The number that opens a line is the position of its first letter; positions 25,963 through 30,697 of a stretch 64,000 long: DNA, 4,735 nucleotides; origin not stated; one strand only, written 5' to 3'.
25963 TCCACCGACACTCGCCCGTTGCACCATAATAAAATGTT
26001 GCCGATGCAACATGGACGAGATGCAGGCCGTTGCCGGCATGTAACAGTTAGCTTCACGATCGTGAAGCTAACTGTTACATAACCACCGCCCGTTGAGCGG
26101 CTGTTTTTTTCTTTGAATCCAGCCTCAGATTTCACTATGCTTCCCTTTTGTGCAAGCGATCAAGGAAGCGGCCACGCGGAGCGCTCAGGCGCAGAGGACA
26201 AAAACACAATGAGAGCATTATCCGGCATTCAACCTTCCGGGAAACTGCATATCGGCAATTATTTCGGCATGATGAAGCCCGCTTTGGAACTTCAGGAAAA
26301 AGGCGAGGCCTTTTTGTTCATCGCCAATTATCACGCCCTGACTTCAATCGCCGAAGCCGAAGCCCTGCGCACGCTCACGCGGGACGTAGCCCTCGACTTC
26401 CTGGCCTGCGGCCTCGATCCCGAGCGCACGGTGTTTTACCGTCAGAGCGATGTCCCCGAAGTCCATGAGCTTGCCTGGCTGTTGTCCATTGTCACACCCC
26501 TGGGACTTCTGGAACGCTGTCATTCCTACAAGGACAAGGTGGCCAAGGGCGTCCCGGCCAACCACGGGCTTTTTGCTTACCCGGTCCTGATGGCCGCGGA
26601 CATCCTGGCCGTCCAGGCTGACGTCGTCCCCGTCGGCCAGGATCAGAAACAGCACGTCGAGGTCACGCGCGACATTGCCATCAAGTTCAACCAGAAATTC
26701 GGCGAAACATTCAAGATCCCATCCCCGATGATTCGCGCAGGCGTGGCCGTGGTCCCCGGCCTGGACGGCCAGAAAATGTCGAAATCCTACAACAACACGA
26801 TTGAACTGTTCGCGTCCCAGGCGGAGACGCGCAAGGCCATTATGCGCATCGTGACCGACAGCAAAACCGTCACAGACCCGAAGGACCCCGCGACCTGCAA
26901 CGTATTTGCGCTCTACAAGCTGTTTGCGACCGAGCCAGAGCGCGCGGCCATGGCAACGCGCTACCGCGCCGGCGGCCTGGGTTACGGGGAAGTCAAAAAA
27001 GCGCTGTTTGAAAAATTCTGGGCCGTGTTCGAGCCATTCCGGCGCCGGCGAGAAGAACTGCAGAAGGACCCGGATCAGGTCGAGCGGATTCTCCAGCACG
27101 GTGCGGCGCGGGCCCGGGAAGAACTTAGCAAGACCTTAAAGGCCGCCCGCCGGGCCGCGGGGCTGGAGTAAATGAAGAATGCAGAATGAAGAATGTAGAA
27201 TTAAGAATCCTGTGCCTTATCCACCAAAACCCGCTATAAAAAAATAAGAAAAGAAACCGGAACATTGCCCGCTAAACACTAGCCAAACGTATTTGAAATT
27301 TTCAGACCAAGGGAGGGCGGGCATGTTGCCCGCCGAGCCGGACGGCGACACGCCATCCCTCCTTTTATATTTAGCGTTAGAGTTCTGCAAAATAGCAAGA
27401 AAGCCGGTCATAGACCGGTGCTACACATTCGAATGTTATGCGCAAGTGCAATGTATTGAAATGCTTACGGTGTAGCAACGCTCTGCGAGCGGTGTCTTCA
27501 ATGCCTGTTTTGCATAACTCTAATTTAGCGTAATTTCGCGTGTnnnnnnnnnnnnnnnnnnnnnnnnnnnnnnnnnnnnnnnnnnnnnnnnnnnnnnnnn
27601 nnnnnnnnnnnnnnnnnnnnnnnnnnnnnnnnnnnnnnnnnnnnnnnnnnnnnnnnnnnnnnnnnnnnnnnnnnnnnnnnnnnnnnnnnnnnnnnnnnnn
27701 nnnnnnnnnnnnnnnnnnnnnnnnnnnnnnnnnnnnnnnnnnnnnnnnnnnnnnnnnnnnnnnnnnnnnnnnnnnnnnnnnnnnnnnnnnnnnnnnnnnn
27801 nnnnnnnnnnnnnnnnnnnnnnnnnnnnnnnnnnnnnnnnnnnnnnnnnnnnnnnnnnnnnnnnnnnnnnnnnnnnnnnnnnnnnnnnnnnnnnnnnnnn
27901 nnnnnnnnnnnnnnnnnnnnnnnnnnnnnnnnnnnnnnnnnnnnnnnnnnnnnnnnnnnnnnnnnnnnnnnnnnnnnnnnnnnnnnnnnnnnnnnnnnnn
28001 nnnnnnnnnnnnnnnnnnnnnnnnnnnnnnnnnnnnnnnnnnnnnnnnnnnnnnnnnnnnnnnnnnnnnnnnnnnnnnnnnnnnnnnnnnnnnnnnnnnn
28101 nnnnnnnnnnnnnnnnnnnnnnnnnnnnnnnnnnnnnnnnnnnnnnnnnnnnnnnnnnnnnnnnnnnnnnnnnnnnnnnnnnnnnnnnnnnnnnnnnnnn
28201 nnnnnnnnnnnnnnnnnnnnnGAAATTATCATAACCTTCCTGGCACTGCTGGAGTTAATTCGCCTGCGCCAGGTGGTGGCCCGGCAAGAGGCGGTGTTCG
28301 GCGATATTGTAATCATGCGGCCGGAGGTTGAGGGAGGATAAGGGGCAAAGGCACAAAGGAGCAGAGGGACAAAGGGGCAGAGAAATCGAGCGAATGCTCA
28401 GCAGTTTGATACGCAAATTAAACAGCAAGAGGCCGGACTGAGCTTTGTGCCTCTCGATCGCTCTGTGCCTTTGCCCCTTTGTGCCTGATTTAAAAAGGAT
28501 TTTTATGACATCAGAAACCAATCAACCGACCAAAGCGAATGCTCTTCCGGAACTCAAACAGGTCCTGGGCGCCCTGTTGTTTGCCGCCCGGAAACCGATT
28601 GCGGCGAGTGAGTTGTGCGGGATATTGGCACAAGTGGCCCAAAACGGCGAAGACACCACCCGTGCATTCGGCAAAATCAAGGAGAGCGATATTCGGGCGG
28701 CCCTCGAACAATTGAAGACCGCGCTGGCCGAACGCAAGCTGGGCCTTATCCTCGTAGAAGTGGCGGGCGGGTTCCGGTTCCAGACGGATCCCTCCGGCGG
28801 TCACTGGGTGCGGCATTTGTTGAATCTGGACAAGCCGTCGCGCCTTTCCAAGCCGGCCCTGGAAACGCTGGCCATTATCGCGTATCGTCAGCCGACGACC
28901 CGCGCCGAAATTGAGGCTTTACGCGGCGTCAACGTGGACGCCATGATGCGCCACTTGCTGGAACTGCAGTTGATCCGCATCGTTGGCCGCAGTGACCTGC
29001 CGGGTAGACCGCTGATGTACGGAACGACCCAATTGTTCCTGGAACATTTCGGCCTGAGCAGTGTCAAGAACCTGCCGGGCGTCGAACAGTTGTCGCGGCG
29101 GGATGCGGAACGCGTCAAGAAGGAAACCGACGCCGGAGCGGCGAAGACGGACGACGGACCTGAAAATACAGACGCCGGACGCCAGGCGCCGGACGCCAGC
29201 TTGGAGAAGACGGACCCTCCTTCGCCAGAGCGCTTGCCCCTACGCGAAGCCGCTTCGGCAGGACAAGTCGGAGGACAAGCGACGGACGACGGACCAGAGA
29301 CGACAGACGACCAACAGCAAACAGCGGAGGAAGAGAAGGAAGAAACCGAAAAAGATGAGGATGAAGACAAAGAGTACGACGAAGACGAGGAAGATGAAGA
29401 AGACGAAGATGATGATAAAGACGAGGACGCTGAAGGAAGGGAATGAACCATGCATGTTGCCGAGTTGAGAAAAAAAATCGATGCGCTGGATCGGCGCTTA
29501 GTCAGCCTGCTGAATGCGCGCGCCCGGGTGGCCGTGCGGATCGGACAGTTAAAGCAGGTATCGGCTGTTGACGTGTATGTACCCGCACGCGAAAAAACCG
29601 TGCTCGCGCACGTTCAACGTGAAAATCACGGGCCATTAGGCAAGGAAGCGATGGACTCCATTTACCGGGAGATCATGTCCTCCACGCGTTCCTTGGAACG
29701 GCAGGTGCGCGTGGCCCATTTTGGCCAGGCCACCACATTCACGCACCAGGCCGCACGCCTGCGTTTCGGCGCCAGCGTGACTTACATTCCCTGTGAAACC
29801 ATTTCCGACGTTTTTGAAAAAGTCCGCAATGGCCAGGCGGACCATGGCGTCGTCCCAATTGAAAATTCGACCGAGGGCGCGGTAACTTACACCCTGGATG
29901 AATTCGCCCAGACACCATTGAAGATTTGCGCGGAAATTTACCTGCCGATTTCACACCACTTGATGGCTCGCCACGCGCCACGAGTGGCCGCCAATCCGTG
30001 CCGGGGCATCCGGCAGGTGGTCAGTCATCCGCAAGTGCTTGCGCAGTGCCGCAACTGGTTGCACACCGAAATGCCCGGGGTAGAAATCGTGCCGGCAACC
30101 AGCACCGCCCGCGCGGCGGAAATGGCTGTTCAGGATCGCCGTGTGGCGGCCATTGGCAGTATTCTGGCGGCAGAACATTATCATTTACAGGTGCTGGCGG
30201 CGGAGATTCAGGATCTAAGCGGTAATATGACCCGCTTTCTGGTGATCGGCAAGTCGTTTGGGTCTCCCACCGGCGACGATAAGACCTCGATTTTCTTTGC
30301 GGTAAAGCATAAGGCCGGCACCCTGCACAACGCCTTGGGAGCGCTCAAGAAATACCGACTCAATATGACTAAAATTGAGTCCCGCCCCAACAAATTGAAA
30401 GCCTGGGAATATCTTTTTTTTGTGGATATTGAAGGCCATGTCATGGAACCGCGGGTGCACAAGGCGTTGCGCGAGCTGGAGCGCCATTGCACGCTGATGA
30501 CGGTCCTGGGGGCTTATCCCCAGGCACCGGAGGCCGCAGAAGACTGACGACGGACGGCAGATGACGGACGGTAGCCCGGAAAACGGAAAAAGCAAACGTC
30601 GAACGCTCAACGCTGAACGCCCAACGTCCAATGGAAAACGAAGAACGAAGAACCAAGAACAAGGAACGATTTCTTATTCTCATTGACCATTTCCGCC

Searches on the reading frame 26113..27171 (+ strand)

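Call 72: search_protein_families(library=pfam, proteins=[window:26113-27171:+], max_evalue=0.00001)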
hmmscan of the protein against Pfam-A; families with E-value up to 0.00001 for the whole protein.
window:26113-27171:+ (352 aa): 1 family
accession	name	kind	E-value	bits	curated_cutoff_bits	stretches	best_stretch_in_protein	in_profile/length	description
PF00579.31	tRNA-synt_1b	-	1.4e-62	212.1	21.1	1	30-306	3-291/292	tRNA synthetases class I (W and Y)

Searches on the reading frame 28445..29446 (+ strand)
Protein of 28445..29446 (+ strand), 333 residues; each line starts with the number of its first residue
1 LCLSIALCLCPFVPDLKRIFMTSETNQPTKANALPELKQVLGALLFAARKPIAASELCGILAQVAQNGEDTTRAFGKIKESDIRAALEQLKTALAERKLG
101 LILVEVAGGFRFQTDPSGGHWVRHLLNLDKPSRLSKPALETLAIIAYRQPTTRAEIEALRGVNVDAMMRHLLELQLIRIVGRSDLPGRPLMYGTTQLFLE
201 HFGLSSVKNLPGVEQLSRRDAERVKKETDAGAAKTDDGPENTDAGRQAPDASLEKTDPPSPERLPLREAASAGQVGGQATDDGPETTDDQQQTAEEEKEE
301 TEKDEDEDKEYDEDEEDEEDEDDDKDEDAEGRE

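Call 15: search_protein_families(library=pfam, proteins=[window:28445-29446:+])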
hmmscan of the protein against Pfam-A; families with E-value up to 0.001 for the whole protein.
window:28445-29446:+ (333 aa): 1 family
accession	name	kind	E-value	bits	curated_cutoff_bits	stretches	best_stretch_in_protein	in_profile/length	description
PF04079.22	SMC_ScpB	-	2.5e-47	160.8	27.4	1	41-212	3-159/160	Segregation and condensation complex subunit ScpB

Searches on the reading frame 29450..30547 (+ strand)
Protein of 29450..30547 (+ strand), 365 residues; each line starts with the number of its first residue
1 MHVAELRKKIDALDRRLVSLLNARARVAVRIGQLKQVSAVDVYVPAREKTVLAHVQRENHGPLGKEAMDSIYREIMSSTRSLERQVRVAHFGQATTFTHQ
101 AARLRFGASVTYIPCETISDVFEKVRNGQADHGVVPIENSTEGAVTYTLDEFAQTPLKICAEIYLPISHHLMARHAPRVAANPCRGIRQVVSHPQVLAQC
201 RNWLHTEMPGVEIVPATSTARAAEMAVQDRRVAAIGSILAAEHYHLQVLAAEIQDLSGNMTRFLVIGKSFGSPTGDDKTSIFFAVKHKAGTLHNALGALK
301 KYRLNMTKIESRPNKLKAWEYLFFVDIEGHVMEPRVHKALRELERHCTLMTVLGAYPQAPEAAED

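Call 73: search_protein_families(library=pfam, proteins=[window:29450-30547:+], max_evalue=0.00001)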
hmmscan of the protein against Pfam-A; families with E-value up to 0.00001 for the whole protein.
window:29450-30547:+ (365 aa): 3 families
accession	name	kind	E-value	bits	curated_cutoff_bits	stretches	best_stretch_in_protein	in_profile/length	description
PF00800.23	PDT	-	1.5e-62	211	25.2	1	88-268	1-178/181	Prephenate dehydratase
PF01817.26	CM_2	-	6.2e-21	74.8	27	1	6-83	1-79/80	Chorismate mutase type II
PF01842.31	ACT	-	2.3e-06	27.7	27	1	279-344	1-65/66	ACT domain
